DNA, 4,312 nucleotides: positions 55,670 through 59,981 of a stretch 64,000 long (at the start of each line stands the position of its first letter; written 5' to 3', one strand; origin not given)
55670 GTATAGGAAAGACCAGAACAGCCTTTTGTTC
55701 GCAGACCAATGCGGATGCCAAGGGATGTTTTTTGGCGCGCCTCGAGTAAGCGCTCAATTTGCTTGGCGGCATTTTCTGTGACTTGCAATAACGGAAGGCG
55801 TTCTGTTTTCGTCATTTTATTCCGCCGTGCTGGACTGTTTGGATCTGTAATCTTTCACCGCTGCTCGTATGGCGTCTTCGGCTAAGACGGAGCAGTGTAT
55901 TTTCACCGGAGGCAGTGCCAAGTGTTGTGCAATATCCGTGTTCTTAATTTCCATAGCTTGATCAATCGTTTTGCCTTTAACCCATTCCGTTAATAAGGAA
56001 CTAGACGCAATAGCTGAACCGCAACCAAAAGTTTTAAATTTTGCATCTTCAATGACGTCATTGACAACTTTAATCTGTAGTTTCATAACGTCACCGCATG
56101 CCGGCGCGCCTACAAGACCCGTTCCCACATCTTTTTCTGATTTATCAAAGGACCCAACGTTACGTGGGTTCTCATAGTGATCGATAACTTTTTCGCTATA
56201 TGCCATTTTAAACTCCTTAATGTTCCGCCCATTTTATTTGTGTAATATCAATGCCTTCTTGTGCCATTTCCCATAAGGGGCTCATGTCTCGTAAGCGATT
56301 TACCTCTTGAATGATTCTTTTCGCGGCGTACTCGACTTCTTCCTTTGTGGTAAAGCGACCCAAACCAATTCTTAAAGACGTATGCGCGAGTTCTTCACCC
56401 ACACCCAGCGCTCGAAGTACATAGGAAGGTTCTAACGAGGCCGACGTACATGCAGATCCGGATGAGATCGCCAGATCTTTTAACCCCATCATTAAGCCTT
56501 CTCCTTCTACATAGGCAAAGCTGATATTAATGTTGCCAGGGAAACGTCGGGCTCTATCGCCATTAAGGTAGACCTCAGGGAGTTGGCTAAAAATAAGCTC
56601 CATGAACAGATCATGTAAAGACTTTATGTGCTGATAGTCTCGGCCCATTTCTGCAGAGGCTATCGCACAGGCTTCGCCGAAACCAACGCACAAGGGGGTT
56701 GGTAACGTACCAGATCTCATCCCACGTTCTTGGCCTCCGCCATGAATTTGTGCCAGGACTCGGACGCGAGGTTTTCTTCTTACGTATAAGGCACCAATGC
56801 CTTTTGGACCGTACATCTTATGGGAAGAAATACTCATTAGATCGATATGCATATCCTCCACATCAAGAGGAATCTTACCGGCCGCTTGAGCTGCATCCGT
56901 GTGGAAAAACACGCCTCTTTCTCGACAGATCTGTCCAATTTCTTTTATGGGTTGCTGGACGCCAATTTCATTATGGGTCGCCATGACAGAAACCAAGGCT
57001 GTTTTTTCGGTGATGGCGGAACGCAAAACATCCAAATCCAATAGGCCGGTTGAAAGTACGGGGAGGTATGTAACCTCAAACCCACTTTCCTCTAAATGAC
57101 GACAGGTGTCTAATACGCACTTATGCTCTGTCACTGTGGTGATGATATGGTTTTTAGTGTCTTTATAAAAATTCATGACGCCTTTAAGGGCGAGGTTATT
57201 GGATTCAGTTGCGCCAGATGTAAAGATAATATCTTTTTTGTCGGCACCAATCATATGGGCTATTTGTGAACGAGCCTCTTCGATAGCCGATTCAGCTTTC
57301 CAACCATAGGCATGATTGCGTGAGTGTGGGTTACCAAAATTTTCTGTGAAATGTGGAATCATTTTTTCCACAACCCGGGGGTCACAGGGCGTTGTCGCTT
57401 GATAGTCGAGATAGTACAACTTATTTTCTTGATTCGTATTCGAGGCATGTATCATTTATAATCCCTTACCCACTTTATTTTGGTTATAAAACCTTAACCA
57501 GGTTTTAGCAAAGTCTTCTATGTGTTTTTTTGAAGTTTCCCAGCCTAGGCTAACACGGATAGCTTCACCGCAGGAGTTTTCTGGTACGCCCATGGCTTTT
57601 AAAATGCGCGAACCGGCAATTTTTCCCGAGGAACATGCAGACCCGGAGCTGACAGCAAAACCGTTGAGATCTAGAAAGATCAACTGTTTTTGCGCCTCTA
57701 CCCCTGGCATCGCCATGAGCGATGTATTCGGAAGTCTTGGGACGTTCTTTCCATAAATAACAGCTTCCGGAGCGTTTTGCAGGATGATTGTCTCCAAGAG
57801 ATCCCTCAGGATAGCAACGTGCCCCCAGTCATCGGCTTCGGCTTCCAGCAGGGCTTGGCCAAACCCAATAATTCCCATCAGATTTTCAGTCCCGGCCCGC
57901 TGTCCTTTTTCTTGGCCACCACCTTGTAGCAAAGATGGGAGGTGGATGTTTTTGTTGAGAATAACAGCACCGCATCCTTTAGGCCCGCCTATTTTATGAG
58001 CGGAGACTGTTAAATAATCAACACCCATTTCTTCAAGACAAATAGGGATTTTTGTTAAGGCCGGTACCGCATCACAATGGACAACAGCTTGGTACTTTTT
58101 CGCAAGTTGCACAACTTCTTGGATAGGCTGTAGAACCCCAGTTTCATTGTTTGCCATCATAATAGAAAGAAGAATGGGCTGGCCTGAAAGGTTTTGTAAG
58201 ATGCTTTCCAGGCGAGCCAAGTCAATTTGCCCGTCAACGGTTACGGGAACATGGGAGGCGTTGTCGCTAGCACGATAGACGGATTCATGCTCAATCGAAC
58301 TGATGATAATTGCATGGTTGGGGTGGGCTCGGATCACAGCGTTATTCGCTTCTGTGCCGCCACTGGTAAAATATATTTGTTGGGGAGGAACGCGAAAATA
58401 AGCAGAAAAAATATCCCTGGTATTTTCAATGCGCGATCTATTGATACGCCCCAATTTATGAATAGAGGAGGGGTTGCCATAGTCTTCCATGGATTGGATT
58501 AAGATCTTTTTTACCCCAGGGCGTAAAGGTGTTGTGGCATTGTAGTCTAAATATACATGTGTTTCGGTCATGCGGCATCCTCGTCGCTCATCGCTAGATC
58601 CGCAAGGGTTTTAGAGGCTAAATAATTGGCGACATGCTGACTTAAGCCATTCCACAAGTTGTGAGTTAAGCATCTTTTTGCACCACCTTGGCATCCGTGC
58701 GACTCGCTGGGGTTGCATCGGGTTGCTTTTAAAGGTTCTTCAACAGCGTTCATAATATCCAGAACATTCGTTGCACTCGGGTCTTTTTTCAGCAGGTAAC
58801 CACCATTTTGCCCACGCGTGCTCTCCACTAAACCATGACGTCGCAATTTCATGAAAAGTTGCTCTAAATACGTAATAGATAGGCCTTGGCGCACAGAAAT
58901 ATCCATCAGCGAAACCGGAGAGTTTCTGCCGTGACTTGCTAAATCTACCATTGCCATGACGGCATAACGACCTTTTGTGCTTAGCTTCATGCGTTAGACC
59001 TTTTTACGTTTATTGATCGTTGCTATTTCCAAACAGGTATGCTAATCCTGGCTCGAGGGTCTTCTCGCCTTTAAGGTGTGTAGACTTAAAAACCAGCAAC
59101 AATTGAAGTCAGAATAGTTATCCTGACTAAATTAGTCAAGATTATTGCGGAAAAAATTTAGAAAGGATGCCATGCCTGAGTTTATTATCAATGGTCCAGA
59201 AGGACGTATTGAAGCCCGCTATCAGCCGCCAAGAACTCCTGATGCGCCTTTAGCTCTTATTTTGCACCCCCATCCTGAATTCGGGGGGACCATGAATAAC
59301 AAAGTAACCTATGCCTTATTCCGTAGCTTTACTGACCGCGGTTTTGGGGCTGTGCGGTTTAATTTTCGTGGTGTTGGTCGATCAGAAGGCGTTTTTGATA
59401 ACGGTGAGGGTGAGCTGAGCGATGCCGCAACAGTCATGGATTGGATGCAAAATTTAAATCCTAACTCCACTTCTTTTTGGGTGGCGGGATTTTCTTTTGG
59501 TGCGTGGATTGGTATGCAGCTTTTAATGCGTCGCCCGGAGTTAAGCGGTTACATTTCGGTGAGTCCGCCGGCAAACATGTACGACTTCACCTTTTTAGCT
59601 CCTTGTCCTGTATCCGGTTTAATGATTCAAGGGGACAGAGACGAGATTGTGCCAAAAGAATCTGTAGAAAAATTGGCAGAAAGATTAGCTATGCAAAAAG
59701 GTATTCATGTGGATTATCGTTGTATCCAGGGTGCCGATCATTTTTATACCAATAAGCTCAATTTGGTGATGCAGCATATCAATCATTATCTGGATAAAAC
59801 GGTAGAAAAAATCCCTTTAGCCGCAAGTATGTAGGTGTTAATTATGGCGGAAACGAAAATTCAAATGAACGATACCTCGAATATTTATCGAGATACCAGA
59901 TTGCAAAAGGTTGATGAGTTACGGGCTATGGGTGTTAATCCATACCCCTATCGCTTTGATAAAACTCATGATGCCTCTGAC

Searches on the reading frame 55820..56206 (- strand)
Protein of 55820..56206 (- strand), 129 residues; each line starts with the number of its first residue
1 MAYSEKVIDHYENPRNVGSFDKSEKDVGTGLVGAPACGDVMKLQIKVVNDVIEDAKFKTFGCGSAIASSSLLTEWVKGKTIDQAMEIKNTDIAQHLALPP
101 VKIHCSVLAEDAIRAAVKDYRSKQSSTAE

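Call 85: search_protein_families(library=pfam, proteins=[window:55820-56206:-], max_evalue=0.00001)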
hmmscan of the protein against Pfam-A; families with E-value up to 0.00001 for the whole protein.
window:55820-56206:- (129 aa): 1 family
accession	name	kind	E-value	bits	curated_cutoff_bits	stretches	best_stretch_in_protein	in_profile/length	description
PF01592.21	NifU_N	-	1.5e-54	183.9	22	1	2-125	1-125/127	NifU-like N terminal domain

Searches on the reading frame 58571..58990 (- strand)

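Call 85: search_protein_families(library=pfam, proteins=[window:58571-58990:-], max_evalue=0.00001)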
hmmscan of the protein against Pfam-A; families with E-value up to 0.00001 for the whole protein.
window:58571-58990:- (140 aa): 1 family
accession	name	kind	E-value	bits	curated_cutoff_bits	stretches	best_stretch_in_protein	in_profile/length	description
PF02082.26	Rrf2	-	3.3e-38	131.3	30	1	3-133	1-130/132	Iron-dependent Transcriptional regulator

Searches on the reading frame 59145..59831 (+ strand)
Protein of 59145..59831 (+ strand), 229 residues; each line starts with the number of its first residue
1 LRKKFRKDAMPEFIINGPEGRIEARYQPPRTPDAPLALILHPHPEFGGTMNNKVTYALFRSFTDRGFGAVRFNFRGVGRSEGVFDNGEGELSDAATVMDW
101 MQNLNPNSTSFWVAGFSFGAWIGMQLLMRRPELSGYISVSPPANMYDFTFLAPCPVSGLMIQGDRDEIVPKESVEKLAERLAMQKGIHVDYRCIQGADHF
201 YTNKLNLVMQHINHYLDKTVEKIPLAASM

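Call 85: search_protein_families(library=pfam, proteins=[window:59145-59831:+], max_evalue=0.00001)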
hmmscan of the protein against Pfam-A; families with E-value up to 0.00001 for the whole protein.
window:59145-59831:+ (229 aa): 6 families
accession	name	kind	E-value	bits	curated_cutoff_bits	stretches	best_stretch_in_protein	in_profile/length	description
PF02129.25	Peptidase_S15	-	6.1e-13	49.5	23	1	26-150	9-138/262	X-Pro dipeptidyl-peptidase (S15 family)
PF12146.15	Hydrolase_4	-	6.6e-11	42.4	27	1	57-142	22-110/239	Serine aminopeptidase, S33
PF00561.26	Abhydrolase_1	-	1.1e-08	35.4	25.8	1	53-147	14-110/245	alpha/beta hydrolase fold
PF00326.27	Peptidase_S9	-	7.6e-08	32.5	22.6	0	156-218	145-208/213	Prolyl oligopeptidase family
PF01738.24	DLH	-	6.6e-06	26.3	21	1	93-206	80-193/217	Dienelactone hydrolase family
PF20408.4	Abhydrolase_11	-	7.1e-06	26.3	27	0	47-204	12-170/193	Alpha/beta hydrolase domain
